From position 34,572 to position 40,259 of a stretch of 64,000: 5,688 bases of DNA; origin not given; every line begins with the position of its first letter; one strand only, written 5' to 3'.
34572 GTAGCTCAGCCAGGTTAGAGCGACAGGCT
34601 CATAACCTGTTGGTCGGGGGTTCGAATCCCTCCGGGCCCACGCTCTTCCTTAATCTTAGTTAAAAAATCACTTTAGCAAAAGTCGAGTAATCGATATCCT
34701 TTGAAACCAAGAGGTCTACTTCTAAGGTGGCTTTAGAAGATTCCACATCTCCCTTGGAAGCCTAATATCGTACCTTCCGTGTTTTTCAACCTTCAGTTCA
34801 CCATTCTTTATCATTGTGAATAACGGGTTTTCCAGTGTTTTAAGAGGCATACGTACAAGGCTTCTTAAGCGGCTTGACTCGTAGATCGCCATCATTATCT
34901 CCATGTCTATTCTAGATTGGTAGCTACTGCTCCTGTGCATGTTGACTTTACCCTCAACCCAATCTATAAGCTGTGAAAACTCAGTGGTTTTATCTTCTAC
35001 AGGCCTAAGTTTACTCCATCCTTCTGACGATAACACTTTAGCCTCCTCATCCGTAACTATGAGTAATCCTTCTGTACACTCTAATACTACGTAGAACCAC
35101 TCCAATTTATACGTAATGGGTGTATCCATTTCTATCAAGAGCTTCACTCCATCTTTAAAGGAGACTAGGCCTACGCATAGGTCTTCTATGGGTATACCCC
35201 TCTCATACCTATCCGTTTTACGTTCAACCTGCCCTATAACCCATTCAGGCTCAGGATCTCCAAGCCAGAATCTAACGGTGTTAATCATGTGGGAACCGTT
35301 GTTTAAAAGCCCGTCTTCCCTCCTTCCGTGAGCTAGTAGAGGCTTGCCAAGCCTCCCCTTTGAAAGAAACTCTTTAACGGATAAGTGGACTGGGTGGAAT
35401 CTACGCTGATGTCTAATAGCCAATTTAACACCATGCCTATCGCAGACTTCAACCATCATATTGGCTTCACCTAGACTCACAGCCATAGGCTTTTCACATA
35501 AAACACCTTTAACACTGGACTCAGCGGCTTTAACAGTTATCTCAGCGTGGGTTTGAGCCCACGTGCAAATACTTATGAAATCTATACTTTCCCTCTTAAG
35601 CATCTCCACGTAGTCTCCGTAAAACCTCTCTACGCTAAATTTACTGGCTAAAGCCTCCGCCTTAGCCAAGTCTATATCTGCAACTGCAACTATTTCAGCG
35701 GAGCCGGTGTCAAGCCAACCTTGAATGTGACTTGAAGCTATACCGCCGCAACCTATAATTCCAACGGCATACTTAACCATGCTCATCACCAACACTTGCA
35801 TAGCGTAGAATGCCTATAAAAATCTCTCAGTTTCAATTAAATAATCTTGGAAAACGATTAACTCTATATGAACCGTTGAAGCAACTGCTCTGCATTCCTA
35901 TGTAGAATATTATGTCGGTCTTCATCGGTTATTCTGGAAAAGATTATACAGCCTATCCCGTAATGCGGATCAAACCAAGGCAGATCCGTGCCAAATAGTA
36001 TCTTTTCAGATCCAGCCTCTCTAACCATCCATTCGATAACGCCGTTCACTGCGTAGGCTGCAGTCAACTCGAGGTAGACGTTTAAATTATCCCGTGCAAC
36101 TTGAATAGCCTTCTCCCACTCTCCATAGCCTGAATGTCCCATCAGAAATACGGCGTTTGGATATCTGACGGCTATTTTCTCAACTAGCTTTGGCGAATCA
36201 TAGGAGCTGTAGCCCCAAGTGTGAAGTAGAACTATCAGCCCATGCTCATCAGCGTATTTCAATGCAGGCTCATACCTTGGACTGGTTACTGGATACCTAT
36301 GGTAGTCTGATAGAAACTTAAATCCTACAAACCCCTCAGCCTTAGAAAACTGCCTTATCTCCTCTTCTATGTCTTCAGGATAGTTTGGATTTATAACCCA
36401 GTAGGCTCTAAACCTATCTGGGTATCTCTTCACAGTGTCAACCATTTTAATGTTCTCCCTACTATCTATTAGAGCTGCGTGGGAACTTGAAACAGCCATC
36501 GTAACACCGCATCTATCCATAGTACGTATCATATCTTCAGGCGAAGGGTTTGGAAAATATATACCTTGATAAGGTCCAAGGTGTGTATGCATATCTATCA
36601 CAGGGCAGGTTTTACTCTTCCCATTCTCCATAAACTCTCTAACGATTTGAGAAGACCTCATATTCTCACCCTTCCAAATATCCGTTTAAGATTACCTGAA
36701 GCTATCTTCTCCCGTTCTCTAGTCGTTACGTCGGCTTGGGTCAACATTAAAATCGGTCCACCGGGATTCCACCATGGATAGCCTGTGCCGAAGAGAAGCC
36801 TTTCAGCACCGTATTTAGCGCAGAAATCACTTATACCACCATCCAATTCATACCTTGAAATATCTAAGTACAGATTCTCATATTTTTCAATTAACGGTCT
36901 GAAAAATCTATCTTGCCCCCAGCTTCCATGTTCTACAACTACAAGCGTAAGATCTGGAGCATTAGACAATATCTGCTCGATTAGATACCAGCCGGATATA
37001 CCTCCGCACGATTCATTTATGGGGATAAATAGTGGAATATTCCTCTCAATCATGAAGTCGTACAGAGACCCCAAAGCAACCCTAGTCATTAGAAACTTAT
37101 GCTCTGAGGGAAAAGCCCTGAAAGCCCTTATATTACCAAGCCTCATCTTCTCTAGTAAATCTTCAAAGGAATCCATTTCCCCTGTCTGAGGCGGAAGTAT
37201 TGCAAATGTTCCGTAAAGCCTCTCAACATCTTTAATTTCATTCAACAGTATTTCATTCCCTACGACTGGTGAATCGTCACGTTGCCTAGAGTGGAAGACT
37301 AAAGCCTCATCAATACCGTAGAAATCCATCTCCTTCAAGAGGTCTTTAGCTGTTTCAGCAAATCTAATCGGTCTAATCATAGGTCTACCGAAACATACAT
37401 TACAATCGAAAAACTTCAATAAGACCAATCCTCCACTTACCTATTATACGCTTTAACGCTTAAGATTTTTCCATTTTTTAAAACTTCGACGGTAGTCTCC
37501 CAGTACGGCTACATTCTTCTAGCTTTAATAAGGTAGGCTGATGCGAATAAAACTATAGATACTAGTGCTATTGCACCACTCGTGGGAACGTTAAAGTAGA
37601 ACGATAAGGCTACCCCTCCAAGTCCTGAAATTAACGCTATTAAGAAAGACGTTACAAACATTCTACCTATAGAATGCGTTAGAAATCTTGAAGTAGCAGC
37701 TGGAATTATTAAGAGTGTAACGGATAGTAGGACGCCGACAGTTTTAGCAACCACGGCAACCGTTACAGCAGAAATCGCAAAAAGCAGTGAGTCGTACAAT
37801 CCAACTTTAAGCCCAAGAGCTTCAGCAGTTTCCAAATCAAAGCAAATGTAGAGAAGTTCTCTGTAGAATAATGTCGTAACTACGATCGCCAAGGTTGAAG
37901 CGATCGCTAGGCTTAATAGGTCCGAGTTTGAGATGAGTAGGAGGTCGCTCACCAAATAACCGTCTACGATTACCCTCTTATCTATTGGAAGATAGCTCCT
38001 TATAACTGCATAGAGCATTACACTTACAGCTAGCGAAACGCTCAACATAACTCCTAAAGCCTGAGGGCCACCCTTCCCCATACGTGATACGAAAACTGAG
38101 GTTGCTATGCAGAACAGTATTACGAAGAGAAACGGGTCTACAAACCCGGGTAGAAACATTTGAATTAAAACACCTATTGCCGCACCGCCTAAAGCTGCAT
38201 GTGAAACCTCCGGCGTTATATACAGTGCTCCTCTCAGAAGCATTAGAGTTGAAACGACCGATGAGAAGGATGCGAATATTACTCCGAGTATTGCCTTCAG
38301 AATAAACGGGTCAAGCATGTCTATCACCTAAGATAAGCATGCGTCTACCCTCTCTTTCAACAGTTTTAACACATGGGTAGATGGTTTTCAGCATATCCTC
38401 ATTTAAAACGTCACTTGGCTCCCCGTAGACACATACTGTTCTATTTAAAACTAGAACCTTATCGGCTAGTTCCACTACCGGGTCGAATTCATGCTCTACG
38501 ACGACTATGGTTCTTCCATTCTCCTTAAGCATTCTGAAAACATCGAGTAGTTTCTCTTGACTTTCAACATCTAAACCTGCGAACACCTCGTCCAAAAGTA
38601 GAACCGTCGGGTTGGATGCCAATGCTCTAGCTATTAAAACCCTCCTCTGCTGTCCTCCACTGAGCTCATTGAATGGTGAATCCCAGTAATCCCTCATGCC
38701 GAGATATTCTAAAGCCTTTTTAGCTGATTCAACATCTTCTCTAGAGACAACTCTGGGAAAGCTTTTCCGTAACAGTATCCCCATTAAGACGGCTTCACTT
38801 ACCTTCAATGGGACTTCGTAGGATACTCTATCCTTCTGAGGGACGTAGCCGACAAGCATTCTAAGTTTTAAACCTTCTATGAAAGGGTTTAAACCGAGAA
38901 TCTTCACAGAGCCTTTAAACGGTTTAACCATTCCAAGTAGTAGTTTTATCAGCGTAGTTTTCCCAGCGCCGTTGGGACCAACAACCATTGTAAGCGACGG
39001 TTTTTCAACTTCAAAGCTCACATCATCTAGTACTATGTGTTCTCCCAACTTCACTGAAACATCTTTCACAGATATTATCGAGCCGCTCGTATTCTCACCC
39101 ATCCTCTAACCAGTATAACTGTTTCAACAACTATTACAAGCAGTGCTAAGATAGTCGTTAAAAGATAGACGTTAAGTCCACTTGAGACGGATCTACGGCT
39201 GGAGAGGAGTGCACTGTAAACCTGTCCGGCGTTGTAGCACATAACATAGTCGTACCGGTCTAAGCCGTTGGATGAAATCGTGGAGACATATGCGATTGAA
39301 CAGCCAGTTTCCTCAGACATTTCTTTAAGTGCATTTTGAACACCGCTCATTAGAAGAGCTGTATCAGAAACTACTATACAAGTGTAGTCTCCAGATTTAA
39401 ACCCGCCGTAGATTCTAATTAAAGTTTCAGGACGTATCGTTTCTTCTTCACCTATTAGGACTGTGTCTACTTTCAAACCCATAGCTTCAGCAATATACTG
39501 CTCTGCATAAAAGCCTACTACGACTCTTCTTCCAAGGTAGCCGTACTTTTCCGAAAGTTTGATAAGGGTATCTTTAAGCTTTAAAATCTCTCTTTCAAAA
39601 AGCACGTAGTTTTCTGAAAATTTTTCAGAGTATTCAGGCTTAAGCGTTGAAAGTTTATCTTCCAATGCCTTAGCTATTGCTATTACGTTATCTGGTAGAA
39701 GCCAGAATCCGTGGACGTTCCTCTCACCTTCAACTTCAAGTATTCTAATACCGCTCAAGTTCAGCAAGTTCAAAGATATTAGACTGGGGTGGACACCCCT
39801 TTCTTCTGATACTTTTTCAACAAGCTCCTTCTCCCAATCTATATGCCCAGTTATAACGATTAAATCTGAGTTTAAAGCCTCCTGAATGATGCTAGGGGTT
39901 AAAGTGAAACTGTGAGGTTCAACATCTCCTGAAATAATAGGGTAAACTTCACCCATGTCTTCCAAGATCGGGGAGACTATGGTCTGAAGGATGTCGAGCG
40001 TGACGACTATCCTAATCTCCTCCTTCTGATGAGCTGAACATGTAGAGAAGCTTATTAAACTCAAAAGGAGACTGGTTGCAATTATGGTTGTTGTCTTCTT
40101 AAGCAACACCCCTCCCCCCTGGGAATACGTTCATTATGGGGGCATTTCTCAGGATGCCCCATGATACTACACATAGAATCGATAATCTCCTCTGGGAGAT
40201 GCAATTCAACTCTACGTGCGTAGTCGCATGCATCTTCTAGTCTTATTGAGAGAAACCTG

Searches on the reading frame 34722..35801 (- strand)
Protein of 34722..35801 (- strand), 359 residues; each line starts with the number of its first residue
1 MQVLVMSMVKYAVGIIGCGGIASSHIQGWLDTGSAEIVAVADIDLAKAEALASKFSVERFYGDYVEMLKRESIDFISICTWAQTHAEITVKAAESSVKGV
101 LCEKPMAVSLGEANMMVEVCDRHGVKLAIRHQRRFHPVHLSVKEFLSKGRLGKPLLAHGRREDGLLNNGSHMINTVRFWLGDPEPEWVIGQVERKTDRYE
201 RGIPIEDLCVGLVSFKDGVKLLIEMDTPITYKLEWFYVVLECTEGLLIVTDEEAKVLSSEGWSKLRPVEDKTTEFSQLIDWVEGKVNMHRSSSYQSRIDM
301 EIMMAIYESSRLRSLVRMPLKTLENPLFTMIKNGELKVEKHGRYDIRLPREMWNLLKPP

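Call 104: search_protein_families(library=pfam, proteins=[window:34722-35801:-], max_evalue=0.00001)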
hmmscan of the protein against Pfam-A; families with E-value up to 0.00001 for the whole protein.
window:34722-35801:- (359 aa): 2 families
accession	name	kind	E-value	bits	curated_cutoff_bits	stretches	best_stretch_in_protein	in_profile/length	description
PF01408.29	GFO_IDH_MocA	-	1.8e-28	100.1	24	1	13-130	3-119/120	Oxidoreductase family, NAD-binding Rossmann fold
PF22725.1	GFO_IDH_MocA_C3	-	5.4e-06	26.9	27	0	165-233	46-111/124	GFO/IDH/MocA C-terminal domain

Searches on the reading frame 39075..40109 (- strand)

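Call 104: search_protein_families(library=pfam, proteins=[window:39075-40109:-], max_evalue=0.00001)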
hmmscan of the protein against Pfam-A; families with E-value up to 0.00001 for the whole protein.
window:39075-40109:- (344 aa): 1 family
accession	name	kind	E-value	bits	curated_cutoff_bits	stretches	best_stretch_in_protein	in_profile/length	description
PF01297.22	ZnuA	-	1.3e-28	100.6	29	1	34-291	1-254/263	Zinc-uptake complex component A periplasmic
